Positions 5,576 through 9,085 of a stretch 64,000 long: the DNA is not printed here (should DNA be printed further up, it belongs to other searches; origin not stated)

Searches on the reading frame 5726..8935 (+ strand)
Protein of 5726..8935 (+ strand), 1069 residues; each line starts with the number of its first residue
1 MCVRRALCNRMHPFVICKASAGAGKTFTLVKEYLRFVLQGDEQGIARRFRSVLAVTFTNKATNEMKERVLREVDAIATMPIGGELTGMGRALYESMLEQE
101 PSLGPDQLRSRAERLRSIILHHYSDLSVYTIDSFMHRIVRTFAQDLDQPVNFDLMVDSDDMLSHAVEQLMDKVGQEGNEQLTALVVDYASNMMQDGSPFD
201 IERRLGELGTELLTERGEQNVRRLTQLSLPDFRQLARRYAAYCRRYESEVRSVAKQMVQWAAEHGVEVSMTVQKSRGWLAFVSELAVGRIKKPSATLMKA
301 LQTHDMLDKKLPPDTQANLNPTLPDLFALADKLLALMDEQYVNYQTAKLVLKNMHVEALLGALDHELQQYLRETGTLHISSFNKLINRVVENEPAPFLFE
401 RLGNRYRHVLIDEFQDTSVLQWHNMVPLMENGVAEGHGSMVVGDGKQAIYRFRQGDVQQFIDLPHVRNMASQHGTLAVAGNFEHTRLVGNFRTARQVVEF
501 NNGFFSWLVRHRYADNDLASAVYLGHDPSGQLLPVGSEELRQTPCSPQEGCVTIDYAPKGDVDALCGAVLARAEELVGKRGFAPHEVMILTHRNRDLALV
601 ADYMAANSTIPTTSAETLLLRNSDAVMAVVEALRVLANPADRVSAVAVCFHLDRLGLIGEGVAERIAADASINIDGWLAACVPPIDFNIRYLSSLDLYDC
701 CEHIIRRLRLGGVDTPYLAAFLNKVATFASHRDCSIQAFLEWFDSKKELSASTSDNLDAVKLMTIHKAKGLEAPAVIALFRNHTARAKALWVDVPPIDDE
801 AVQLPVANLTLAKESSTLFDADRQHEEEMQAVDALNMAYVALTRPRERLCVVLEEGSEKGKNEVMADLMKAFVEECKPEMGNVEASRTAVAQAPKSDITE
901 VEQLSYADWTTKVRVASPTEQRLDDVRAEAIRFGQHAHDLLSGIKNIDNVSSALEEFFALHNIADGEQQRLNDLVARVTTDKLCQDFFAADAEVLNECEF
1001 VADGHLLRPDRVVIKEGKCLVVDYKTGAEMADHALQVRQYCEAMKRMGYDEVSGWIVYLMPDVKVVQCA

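Call 14: search_protein_families(library=pfam, proteins=[window:5726-8935:+])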
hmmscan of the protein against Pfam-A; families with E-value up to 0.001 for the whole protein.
window:5726-8935:+ (1069 aa): 5 families
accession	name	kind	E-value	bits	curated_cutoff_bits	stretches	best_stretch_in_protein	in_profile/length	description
PF00580.27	UvrD-helicase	-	3e-39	135.8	23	1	15-462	16-265/271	UvrD/REP helicase N-terminal domain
PF13245.12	AAA_19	-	9.5e-14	52.2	25.1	1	11-170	10-111/134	AAA domain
PF13361.12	UvrD_C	-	8.9e-11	42.2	25.6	1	736-853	264-347/350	UvrD-like helicase C-terminal domain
PF13538.12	UvrD_C_2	-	6.2e-06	26.4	27.4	0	762-786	4-28/52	UvrD-like helicase C-terminal domain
PF12705.13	PDDEXK_1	-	2.5e-05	24.8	22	1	925-1049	29-174/247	PD-(D/E)XK nuclease superfamily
